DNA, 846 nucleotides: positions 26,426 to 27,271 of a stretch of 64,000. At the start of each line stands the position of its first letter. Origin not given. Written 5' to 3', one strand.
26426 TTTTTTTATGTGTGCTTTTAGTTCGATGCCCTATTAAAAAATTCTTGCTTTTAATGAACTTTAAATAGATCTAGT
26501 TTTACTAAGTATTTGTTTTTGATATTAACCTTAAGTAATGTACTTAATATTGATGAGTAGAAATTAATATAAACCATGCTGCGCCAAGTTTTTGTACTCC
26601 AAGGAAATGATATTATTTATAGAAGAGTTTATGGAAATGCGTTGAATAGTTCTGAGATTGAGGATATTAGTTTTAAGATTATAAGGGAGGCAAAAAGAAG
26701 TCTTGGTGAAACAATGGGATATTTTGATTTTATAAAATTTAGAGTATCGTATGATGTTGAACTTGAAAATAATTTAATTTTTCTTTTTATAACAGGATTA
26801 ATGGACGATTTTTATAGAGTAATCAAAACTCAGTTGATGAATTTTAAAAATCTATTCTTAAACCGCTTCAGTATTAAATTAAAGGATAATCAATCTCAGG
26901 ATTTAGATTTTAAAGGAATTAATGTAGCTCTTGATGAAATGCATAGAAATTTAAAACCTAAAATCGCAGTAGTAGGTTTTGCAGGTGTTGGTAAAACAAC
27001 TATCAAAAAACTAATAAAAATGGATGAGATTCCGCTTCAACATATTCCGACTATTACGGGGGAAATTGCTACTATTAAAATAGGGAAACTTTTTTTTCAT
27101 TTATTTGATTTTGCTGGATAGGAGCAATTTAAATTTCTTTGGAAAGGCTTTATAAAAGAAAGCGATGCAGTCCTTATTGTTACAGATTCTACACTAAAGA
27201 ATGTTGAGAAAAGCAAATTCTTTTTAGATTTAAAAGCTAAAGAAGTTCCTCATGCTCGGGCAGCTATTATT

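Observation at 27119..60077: Four otherwise intact reading frames are each interrupted by a single in-frame TAG, never by TAA or TGA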

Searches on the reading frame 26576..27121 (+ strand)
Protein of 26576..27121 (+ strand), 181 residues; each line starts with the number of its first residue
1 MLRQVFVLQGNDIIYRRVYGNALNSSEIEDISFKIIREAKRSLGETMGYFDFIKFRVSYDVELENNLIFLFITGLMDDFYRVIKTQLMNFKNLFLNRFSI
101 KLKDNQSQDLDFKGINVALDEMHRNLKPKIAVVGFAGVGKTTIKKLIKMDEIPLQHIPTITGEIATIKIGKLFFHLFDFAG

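Call 9: find_encoding_contigs(protein=window:26576-27121:+, flank=10000, max_places=10)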
Protein window:26576-27121:+ (181 aa): 15 contigs read that carry it; 10 places shown.
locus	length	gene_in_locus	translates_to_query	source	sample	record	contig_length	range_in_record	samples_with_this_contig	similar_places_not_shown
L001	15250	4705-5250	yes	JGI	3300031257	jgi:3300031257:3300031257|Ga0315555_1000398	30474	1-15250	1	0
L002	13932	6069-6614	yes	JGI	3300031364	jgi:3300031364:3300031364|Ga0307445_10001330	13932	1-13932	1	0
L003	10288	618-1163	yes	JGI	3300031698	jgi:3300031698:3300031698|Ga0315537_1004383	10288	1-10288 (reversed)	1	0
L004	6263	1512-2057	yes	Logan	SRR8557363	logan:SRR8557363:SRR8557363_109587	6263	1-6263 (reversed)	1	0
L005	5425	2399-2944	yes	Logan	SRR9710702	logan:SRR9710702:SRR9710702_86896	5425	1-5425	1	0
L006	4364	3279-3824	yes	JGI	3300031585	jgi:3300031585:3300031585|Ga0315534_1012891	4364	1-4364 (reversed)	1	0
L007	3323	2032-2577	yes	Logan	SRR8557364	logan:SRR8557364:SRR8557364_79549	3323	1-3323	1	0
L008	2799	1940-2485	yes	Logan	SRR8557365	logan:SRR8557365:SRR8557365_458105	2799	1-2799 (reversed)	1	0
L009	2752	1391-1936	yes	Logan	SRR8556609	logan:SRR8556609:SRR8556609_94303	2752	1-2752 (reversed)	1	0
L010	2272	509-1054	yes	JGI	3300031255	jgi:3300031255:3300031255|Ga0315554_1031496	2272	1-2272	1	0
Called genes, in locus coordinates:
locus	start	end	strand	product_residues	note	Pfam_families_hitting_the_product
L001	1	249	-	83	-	?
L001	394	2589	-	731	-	-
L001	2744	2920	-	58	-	-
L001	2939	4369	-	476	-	PF13660:DUF4147, PF05161:MOFRL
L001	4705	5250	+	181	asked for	PF00025:Arf (weak)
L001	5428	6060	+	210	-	-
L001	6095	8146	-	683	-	PF00149:Metallophos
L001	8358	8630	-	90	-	PF01423:LSM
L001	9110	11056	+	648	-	PF02129:Peptidase_S15, PF08530:PepX_C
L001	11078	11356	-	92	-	-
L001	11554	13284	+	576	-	PF02730:AFOR_N, PF01314:AFOR_C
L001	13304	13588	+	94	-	-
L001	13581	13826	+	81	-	PF02597:ThiS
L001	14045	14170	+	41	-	-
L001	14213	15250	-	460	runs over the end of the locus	PF07690:MFS_1, PF13347:MFS_2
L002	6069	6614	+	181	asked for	PF00025:Arf (weak)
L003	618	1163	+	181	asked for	PF00025:Arf (weak)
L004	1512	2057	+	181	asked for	PF00025:Arf (weak)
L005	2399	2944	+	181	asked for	PF00025:Arf (weak)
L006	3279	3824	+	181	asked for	PF00025:Arf (weak)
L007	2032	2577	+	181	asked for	PF00025:Arf (weak)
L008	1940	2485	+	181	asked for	PF00025:Arf (weak)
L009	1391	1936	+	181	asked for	PF00025:Arf (weak)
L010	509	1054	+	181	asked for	PF00025:Arf (weak)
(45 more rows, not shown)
